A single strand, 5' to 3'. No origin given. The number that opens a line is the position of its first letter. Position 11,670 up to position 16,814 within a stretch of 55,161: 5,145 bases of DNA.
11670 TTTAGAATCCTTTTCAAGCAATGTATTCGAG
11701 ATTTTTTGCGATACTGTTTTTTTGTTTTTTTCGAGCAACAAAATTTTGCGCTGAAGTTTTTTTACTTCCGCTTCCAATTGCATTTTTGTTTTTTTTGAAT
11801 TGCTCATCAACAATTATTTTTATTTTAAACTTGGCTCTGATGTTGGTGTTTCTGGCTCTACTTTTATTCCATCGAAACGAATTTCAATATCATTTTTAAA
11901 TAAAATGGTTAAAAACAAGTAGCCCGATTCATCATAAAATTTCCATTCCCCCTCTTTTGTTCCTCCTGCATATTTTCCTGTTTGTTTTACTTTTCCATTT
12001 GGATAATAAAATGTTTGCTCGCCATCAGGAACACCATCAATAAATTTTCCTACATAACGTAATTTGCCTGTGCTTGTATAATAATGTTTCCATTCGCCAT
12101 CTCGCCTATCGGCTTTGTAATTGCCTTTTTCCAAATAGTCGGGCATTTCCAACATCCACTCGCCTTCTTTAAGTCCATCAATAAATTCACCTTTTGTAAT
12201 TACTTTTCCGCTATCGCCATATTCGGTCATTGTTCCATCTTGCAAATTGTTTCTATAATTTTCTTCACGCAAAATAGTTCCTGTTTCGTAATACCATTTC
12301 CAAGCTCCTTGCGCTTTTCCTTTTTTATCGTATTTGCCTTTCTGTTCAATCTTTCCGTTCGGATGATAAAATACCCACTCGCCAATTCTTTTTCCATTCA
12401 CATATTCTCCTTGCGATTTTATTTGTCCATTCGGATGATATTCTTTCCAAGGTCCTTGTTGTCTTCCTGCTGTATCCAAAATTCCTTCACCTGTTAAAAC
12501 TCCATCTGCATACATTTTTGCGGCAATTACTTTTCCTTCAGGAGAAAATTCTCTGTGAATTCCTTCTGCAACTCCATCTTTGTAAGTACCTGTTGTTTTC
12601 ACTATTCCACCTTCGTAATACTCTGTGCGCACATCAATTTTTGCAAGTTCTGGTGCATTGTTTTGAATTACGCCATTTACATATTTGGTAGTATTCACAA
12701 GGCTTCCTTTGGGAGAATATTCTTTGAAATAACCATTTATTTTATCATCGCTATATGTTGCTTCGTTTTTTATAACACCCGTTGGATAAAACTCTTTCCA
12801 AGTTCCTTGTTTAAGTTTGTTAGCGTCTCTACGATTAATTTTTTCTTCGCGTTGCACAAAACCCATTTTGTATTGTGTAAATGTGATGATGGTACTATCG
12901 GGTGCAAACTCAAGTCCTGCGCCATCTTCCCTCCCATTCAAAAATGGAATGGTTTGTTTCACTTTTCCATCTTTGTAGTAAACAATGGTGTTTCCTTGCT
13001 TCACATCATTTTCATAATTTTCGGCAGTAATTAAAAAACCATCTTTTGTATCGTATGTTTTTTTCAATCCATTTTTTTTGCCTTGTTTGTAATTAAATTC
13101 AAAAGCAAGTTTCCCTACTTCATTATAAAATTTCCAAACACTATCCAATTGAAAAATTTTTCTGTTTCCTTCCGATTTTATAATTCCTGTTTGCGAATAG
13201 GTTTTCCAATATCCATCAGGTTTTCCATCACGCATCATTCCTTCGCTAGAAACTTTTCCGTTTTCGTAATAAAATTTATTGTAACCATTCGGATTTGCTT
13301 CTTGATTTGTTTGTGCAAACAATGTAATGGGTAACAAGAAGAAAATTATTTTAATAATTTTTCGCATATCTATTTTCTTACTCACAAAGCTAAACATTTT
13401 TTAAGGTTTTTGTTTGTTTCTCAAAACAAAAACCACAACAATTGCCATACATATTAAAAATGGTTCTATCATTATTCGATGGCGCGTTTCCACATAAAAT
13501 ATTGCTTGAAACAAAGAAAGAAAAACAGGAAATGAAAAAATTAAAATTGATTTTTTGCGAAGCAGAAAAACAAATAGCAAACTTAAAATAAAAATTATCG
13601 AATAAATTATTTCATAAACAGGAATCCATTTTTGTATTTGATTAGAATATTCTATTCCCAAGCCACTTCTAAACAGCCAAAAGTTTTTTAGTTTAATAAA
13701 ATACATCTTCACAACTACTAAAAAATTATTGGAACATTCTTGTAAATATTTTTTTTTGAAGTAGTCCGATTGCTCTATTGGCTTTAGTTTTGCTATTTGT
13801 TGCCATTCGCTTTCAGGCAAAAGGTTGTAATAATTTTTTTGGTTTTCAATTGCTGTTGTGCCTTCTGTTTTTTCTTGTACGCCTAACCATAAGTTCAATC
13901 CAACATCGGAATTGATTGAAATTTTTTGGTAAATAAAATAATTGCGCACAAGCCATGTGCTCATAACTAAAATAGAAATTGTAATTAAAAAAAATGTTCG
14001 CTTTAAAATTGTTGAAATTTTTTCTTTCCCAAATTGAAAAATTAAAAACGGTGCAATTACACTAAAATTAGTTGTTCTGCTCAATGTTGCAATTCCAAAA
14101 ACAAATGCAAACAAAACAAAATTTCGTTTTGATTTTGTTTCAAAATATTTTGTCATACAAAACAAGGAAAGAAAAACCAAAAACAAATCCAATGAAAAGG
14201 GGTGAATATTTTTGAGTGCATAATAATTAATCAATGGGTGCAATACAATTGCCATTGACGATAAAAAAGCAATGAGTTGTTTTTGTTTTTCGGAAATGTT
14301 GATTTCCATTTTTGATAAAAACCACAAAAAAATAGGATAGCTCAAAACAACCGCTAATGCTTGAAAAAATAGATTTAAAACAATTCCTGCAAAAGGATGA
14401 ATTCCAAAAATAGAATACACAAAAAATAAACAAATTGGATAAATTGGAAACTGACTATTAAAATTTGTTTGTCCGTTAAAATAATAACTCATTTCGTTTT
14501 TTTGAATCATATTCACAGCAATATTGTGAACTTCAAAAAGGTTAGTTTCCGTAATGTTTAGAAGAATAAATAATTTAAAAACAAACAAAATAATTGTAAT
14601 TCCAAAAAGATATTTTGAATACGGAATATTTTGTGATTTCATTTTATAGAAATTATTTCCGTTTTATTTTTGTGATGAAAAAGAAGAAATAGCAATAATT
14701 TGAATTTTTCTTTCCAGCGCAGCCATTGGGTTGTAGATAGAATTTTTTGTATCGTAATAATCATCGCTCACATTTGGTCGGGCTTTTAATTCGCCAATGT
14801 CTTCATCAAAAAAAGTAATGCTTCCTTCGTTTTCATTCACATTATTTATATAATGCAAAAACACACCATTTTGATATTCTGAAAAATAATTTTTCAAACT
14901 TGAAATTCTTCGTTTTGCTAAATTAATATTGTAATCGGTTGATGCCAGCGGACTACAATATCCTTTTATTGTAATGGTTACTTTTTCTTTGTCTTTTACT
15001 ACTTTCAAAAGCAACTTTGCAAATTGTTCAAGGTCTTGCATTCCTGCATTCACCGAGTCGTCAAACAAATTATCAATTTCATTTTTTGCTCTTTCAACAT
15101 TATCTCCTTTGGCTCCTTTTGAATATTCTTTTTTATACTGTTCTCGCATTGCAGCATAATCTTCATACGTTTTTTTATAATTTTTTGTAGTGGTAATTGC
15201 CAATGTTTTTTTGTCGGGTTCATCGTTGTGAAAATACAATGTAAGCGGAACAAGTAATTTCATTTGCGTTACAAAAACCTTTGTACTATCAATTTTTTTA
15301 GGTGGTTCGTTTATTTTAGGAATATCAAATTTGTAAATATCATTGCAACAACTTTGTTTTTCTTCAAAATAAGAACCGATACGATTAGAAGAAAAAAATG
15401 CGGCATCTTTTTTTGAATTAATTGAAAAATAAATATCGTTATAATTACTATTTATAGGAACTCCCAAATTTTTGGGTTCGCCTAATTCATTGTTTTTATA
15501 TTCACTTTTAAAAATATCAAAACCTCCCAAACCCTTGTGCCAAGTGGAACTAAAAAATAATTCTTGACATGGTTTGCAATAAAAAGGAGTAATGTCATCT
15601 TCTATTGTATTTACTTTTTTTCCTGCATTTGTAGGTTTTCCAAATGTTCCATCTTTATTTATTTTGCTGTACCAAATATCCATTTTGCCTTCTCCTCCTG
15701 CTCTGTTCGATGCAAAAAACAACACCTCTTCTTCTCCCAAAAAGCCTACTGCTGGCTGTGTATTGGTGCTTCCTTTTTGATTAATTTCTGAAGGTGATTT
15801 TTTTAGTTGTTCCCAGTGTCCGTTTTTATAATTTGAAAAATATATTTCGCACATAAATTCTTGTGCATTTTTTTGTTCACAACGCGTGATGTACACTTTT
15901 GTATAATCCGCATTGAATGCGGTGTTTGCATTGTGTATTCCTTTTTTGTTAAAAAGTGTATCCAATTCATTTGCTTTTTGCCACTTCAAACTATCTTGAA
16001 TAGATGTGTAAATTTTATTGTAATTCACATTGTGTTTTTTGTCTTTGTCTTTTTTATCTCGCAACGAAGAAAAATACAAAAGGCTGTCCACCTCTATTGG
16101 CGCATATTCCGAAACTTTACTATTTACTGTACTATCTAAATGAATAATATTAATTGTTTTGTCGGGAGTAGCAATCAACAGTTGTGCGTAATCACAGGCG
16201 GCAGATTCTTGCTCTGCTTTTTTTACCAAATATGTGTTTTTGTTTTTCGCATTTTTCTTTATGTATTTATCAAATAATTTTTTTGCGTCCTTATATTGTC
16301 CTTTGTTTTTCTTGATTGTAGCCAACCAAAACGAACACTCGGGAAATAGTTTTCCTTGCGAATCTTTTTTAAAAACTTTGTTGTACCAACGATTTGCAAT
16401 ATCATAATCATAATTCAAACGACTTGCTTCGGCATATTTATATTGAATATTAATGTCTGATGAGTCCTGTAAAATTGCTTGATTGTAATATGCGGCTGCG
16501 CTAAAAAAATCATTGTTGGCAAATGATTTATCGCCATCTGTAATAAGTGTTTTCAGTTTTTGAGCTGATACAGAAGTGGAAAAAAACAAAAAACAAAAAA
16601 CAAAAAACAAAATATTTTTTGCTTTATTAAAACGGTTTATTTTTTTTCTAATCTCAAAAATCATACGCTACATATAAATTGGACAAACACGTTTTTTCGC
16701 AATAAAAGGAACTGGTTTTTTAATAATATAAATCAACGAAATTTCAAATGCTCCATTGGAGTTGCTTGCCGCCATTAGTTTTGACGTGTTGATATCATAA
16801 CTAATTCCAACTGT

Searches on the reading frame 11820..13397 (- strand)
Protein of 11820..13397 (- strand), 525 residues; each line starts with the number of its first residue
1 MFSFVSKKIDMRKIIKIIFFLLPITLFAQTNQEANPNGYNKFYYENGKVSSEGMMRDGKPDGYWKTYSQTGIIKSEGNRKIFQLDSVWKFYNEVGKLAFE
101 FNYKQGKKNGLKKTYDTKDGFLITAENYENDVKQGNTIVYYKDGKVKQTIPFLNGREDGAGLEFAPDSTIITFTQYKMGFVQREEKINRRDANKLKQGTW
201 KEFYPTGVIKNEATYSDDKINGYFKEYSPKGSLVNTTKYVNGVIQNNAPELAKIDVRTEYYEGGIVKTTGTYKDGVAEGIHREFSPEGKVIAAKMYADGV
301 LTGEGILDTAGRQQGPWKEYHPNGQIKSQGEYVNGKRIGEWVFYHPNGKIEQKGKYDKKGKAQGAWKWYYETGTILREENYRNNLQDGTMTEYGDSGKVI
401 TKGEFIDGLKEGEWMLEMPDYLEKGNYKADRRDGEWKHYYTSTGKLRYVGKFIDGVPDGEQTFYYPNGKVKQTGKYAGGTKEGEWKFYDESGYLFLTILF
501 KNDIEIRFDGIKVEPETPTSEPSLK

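Call 91: search_protein_families(library=pfam, proteins=[window:11820-13397:-], max_evalue=0.0001)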
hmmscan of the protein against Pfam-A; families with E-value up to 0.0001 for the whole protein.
window:11820-13397:- (525 aa): 1 family
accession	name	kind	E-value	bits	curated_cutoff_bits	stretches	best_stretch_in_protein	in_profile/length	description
PF07661.19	MORN_2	-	8e-50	161.4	29.6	1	313-334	1-22/22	MORN repeat variant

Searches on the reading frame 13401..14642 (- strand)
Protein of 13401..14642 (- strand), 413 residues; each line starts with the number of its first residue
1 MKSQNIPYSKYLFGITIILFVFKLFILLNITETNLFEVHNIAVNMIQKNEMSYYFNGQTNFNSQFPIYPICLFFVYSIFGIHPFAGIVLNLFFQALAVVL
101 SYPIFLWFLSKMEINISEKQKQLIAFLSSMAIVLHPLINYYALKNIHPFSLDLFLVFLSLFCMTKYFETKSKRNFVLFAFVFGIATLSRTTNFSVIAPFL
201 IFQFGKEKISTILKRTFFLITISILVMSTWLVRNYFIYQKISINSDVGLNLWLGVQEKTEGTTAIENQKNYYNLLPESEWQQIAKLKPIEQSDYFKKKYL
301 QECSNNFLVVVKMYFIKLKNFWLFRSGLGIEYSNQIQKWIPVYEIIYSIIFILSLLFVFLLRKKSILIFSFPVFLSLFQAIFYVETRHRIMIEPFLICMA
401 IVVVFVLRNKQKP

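Call 91: search_protein_families(library=pfam, proteins=[window:13401-14642:-], max_evalue=0.0001)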
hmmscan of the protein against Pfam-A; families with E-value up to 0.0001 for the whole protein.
window:13401-14642:- (413 aa): 1 family
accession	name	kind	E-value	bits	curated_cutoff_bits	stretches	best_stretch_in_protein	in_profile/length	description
PF13231.12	PMT_2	-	1.4e-05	25.8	26.1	1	91-231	25-158/160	Dolichyl-phosphate-mannose-protein mannosyltransferase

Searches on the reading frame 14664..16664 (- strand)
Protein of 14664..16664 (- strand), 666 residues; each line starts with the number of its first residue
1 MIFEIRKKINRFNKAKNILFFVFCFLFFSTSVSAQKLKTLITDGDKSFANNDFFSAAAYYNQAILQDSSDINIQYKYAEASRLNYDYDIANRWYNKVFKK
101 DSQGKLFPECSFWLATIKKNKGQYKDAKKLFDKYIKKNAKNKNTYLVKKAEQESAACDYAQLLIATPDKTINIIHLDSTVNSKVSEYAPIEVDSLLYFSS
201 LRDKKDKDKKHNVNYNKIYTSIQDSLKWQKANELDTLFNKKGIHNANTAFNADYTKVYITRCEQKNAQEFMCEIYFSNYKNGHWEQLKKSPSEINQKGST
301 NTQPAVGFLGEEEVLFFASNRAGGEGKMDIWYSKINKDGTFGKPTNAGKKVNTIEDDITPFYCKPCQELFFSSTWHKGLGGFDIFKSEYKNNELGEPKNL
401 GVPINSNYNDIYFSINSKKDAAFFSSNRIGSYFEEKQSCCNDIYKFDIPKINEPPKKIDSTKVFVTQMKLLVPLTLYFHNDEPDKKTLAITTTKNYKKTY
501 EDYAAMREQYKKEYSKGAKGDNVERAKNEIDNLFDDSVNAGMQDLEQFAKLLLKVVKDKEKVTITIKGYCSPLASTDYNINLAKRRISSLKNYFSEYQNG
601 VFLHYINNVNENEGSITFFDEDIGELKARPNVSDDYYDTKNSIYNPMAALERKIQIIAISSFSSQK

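Call 91: search_protein_families(library=pfam, proteins=[window:14664-16664:-], max_evalue=0.0001)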
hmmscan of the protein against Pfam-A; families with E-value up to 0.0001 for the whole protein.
window:14664-16664:- (666 aa): 1 family
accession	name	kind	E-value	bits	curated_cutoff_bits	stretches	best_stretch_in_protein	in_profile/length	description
PF00691.25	OmpA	-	7.9e-05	23.4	27.2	0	540-596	12-66/98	OmpA family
